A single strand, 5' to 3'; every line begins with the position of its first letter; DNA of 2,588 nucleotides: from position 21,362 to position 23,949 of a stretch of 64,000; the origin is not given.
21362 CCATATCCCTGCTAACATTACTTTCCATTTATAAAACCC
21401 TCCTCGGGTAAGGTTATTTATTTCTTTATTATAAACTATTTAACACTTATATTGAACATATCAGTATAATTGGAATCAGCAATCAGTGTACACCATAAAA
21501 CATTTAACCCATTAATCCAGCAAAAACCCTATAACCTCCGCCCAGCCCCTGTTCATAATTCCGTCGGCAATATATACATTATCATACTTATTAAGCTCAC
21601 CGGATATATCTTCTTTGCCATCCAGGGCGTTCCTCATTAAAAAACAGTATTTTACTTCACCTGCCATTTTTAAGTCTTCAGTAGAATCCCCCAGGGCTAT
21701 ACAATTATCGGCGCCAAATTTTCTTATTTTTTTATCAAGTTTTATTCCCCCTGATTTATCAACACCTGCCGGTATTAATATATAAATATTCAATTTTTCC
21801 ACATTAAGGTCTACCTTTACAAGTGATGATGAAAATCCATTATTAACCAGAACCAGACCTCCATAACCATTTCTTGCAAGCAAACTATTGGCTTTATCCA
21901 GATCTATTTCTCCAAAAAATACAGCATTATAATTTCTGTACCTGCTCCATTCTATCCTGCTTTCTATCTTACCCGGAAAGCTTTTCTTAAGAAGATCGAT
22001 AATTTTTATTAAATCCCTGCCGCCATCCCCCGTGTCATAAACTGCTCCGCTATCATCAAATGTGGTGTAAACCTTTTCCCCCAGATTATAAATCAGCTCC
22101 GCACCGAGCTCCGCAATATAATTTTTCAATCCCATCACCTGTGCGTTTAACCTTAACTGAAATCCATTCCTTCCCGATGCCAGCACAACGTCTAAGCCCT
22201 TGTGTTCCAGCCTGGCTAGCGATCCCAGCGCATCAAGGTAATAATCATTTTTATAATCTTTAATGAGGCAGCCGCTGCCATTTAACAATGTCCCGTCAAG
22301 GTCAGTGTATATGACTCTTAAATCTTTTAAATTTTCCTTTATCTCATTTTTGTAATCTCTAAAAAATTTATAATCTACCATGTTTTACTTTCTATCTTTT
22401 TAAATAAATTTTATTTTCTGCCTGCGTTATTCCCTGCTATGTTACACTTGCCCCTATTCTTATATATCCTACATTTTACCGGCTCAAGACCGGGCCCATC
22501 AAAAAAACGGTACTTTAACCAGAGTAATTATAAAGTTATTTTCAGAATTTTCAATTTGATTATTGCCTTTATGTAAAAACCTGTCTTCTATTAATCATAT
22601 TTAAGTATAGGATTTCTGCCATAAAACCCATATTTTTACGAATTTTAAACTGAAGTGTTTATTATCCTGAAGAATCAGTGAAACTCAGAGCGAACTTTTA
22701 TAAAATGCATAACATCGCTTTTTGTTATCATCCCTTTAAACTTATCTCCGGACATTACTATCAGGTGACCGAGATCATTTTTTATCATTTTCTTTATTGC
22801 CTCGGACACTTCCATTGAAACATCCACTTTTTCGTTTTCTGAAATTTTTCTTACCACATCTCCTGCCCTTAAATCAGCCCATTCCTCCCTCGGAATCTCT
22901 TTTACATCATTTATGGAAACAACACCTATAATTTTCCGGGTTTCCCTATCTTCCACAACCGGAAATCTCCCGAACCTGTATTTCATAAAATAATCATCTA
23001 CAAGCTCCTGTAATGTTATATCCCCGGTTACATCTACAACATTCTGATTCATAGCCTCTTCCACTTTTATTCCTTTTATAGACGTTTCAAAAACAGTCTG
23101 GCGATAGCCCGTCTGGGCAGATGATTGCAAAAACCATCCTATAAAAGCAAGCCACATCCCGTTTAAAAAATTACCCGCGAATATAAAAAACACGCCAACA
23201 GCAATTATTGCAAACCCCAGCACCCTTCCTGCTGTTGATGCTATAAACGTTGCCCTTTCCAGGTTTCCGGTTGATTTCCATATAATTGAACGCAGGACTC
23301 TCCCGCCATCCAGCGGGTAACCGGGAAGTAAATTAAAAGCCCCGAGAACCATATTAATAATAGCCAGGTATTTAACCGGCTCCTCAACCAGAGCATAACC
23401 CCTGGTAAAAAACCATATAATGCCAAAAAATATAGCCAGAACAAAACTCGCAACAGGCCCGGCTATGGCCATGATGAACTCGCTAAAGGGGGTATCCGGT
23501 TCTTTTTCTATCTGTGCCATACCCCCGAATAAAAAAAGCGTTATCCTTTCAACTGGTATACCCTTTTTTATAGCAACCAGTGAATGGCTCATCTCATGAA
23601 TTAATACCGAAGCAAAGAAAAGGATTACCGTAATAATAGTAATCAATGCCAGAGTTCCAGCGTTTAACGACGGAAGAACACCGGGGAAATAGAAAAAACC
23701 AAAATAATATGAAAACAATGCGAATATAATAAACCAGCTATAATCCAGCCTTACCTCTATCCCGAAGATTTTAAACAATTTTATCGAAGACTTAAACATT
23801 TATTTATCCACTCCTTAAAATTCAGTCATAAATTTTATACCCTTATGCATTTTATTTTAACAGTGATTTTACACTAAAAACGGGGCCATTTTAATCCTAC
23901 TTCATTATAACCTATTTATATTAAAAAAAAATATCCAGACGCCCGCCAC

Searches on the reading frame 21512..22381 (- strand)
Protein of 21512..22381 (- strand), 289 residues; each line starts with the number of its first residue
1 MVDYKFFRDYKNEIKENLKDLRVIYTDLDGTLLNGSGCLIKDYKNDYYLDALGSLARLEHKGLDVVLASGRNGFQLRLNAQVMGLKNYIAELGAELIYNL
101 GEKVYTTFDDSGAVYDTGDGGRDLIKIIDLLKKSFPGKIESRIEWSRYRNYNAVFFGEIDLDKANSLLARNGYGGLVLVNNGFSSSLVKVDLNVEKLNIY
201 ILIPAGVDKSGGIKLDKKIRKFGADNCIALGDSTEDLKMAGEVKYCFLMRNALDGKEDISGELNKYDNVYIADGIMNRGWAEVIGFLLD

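Call 68: search_protein_families(library=pfam, proteins=[window:21512-22381:-], max_evalue=0.000001)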
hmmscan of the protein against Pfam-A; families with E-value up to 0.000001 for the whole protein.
window:21512-22381:- (289 aa): 1 family
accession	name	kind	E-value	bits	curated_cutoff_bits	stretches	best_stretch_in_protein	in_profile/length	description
PF08282.18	Hydrolase_3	-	3.5e-14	53.6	20.9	1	24-254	1-233/255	haloacid dehalogenase-like hydrolase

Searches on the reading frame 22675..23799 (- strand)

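Call 68: search_protein_families(library=pfam, proteins=[window:22675-23799:-], max_evalue=0.000001)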
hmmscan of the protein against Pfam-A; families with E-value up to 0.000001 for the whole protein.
window:22675-23799:- (374 aa): 2 families
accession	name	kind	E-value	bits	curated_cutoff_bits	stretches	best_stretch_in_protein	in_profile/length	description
PF02163.28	Peptidase_M50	-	3.9e-27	95.5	27.2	2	57-138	2-109/221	Peptidase family M50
PF00571.33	CBS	-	1e-16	61.4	24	2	246-301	1-53/57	CBS domain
